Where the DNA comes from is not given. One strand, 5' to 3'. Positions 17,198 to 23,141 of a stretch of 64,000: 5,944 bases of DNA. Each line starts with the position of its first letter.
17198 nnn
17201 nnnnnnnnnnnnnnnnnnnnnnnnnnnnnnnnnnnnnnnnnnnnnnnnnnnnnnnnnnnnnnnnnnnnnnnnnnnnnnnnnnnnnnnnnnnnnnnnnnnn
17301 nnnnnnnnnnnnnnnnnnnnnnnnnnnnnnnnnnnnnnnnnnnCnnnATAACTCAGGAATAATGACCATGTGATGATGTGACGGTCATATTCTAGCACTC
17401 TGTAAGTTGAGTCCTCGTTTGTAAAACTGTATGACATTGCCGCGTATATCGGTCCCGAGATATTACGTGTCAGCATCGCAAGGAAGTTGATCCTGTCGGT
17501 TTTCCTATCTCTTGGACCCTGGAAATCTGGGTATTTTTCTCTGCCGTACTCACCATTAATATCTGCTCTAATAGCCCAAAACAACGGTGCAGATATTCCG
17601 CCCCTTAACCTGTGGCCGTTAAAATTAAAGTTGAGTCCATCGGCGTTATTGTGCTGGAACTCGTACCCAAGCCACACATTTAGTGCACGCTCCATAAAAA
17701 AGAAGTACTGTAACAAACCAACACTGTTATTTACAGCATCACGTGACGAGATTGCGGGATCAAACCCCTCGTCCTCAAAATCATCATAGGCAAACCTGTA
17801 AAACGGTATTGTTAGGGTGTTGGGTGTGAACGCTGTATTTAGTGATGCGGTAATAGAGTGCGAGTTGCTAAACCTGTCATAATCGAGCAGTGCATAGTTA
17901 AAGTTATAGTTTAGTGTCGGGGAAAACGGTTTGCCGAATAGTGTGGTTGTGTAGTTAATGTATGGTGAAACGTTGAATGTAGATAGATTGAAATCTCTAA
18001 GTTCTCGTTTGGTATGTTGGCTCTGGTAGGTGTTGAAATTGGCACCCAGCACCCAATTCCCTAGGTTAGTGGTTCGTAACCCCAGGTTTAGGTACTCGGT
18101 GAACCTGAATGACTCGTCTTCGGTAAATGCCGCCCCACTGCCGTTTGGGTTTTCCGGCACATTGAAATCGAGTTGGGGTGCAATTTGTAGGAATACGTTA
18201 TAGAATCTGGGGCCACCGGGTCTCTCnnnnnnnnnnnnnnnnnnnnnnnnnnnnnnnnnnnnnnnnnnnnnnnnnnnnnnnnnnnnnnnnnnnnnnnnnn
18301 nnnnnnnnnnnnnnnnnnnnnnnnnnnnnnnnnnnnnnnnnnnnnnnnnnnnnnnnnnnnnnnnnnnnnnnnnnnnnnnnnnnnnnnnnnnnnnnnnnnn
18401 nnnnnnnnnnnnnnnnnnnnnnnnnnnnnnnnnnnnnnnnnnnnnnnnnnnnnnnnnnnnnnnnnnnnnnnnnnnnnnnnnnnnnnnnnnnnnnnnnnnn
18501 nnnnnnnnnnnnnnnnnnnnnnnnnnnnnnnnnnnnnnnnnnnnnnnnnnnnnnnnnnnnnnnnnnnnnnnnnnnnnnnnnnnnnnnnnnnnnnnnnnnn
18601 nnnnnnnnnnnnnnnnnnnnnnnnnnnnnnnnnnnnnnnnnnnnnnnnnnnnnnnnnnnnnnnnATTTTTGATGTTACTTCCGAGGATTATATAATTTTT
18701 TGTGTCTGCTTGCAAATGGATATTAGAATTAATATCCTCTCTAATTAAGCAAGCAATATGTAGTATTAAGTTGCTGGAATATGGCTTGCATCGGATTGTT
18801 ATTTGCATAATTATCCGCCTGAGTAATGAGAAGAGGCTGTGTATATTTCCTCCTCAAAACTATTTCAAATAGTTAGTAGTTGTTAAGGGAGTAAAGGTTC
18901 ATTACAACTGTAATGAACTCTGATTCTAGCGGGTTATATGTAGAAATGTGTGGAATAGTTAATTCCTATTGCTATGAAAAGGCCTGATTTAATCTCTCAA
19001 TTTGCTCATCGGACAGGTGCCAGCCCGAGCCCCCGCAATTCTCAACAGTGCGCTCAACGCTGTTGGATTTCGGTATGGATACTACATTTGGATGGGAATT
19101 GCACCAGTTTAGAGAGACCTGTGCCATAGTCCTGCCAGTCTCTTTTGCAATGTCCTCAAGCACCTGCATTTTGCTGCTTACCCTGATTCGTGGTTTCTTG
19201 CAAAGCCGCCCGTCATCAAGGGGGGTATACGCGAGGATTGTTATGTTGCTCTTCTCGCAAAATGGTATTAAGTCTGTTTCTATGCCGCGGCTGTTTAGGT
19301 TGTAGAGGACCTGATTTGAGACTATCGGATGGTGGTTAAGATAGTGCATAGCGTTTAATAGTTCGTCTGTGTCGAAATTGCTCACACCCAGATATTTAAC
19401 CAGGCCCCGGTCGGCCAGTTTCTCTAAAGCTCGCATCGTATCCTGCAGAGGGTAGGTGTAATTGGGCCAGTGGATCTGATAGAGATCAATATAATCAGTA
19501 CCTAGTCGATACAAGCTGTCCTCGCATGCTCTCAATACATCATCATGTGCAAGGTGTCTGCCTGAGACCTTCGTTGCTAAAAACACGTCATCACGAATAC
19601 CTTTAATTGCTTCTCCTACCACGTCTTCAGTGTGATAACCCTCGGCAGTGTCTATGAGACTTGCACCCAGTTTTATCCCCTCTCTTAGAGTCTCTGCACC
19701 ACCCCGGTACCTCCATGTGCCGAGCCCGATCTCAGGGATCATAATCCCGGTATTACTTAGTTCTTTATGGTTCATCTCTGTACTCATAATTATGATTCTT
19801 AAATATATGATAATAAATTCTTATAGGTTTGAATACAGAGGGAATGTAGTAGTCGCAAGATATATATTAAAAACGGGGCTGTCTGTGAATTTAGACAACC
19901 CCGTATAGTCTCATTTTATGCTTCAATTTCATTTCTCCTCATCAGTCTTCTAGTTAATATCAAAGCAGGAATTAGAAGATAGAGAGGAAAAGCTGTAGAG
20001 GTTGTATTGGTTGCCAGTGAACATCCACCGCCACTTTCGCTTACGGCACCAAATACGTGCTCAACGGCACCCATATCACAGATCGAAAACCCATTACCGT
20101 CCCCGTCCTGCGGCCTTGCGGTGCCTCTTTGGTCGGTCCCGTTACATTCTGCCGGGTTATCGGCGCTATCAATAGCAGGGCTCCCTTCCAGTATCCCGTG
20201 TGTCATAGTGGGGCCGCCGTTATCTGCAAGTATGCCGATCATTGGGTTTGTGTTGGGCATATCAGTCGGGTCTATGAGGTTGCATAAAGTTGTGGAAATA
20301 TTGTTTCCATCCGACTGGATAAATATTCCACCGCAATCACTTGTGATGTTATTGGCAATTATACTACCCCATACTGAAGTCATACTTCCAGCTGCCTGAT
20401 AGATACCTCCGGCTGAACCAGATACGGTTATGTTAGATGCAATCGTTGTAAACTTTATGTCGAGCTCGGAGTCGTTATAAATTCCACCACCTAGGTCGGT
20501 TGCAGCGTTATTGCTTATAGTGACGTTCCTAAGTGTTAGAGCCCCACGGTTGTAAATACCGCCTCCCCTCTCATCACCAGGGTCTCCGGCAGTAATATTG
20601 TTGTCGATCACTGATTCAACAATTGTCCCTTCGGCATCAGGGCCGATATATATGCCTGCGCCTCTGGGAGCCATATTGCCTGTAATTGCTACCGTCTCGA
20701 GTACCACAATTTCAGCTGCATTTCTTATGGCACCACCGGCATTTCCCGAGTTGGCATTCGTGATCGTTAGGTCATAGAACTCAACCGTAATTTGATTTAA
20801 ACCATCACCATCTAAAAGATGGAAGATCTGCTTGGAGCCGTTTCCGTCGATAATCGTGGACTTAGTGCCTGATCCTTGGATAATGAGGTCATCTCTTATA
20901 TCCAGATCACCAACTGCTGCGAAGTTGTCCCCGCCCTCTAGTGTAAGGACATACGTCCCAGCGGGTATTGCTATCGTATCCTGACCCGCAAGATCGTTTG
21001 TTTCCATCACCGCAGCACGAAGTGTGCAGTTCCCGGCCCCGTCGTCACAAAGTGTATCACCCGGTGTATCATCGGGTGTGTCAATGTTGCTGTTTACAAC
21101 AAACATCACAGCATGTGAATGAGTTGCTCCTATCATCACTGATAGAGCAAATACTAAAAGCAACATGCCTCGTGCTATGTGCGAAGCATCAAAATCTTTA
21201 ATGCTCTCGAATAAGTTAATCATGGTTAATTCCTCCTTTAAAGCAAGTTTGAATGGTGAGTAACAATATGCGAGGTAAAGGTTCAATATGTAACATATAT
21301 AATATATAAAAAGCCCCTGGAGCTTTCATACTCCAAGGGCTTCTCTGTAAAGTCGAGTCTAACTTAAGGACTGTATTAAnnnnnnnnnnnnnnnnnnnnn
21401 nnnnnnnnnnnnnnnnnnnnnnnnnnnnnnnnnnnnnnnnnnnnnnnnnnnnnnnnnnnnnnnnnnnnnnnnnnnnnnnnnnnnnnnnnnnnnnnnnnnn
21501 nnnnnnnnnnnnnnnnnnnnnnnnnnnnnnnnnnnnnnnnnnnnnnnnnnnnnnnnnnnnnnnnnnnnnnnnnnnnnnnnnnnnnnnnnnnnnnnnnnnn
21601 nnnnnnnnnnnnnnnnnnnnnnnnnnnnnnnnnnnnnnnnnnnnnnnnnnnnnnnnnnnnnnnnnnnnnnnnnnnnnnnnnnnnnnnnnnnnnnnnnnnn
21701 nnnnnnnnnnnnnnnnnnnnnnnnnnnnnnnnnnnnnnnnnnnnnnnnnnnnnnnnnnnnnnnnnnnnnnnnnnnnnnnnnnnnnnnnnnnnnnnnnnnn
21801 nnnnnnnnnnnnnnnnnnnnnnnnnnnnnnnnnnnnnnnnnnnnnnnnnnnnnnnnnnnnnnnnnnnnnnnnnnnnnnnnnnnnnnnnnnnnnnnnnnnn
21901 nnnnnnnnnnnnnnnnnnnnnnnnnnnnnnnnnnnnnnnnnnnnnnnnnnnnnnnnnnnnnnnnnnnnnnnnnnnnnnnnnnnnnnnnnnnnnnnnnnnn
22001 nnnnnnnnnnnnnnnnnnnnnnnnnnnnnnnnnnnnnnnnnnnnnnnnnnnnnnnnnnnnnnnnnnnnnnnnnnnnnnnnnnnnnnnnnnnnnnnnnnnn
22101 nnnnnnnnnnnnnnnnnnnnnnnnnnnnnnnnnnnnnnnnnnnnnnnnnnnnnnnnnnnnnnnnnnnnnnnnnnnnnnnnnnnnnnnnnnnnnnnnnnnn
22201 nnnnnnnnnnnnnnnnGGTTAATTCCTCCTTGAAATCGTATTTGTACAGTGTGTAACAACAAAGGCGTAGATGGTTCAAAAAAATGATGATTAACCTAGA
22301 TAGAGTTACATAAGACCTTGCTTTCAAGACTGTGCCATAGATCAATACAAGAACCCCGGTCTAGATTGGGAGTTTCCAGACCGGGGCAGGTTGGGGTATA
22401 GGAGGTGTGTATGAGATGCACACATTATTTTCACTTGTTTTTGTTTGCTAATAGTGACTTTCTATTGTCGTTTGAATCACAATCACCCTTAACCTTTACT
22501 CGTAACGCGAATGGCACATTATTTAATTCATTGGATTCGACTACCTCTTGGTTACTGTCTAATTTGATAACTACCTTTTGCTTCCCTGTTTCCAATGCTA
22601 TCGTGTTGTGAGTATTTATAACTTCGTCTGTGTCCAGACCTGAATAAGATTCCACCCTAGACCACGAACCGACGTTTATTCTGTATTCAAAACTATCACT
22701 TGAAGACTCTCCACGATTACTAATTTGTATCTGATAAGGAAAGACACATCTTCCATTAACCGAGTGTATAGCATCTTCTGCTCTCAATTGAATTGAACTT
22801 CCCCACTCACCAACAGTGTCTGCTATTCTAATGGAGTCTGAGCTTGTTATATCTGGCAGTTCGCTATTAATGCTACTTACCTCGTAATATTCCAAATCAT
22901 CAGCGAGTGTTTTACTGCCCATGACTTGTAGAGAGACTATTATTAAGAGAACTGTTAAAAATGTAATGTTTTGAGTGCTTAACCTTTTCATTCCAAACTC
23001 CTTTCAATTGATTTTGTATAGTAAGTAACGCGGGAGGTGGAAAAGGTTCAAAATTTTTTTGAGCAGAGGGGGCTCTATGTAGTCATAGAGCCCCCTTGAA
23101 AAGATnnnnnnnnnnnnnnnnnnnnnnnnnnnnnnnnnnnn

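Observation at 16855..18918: Bicistronic TPR outer-membrane-barrel and proline-repeat protein pair preceded by a perfect 22-bp palindrome containing the regulon -35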

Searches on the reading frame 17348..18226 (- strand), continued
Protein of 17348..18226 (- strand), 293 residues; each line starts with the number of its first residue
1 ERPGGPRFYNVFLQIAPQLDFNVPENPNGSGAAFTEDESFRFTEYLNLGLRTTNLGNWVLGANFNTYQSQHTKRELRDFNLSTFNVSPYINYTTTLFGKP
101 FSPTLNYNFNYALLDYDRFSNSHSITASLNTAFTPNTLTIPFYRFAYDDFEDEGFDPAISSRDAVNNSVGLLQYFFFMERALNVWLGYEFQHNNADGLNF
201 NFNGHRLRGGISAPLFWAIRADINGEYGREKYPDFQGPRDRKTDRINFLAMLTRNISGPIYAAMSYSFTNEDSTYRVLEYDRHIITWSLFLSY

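Call 58: find_encoding_contigs(protein=P0277, flank=5000, max_places=1)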
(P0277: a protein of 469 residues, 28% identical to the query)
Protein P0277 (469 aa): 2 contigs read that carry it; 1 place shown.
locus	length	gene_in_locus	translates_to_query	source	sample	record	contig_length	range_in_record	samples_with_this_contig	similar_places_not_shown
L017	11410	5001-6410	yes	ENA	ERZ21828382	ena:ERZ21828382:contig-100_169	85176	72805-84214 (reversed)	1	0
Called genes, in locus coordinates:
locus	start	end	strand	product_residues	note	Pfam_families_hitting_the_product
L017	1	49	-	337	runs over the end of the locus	?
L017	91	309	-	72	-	-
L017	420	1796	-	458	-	PF00672:HAMP (weak), PF12860:PAS_7 (faint), PF00989:PAS, PF08448:PAS_4, PF13188:PAS_8 (weak), PF00512:HisKA, PF02518:HATPase_c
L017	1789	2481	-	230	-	PF00072:Response_reg, PF00486:Trans_reg_C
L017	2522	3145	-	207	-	PF00230:MIP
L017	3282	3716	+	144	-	PF09990:DUF2231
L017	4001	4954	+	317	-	-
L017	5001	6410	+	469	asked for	PF07719:TPR_2 (faint), PF13174:TPR_6 (faint), PF13371:TPR_9 (weak), PF13432:TPR_16, PF24575:TPR_Slam, PF13428:TPR_14 (weak), PF13432:TPR_16 (weak), PF14559:TPR_19 (weak), +1 more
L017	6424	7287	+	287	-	-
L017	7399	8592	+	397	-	PF01637:ATPase_2 (faint), PF13173:AAA_14, PF13635:DUF4143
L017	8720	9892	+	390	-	PF13173:AAA_14, PF13635:DUF4143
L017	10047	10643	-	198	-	-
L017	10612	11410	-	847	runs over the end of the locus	-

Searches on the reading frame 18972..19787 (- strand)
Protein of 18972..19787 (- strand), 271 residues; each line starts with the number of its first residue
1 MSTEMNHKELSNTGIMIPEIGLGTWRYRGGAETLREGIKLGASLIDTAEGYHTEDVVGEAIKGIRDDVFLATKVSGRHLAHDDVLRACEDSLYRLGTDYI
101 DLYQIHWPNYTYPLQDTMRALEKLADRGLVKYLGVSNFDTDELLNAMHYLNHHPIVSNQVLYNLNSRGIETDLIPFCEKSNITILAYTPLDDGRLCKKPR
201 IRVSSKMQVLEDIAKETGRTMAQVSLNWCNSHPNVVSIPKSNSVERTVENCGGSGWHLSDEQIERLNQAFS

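Call 4: search_protein_families(library=pfam, proteins=[window:18972-19787:-], max_evalue=0.1)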
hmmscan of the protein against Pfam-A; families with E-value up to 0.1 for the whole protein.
window:18972-19787:- (271 aa): 1 family
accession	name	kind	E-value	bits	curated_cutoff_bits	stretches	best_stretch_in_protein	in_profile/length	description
PF00248.27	Aldo_ket_red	-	3.3e-55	187.7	24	1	19-268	1-288/291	Aldo/keto reductase family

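Call 5: search_protein_families(library=ncbifam, proteins=[window:18972-19787:-], max_evalue=1)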
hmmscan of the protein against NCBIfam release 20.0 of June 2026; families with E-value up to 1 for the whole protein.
window:18972-19787:- (271 aa): 7 families
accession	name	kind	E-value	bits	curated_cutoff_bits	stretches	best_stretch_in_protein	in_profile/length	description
NF008377.0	PRK11172.1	equivalog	2.2e-36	125.5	327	1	16-266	2-247/267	2,5-didehydrogluconate reductase DkgB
NF049922.1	MethglyxlRedYdjG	equivalog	4.5e-31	108.1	550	2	78-196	108-226/326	NADH-dependent methylglyoxal reductase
NF008598.0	PRK11565.1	equivalog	1.3e-28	99.9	425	1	13-265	11-256/275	2,5-didehydrogluconate reductase DkgA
NF007695.0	PRK10376.1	subfamily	2.6e-21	76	280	1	32-268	44-285/290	oxidoreductase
TIGR01293.1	Kv_beta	subfamily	1e-15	57.6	365.4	2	5-191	1-211/319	voltage-dependent potassium channel subunit beta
NF007912.0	PRK10625.1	equivalog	1.4e-15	57.5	415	1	53-198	65-244/346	NADP(H)-dependent aldo-keto reductase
NF007388.0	PRK09912.1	subfamily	1.4e-13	50.4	448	2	82-198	114-233/346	L-glyceraldehyde 3-phosphate reductase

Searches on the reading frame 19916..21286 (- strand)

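Call 4: search_protein_families(library=pfam, proteins=[window:19916-21286:-], max_evalue=0.1)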
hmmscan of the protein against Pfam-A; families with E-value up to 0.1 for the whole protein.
window:19916-21286:- (456 aa): 1 family
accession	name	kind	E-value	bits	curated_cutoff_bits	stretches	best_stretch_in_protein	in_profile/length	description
PF02415.23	Chlam_PMP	-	0.023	15.4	20.6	1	254-271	1-18/19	Chlamydia polymorphic membrane protein (Chlamydia_PMP) repeat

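Call 5: search_protein_families(library=ncbifam, proteins=[window:19916-21286:-], max_evalue=1)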
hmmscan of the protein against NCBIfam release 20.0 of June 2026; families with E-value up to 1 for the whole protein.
window:19916-21286:- (456 aa): 4 families
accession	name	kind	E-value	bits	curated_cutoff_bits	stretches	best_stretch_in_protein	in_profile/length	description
NF041518.1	choice_anch_Q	domain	5.4e-20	71.4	25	1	347-409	1-56/58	choice-of-anchor Q domain-containing protein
TIGR04212.1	GlyGly_RbtA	equivalog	1.9e-09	36.3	295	3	138-214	105-184/605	rhombotarget A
TIGR04214.1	CSLREA_Nterm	domain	0.0055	16.5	25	1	62-93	1-23/27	CSLREA domain-containing protein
TIGR02704.1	carboxysome_B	equivalog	0.014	15.8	88.9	1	99-138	35-74/80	carboxysome peptide B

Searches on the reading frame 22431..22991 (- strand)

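Call 19: search_protein_families(library=pfam, proteins=[window:22431-22991:-], max_evalue=0.01)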
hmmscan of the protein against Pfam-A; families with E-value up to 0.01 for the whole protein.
window:22431-22991:- (186 aa): 1 family
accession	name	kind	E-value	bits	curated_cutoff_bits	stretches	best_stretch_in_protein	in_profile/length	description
PF07705.17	CARDB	-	4.5e-06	27.2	22.7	1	86-159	23-98/101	CARDB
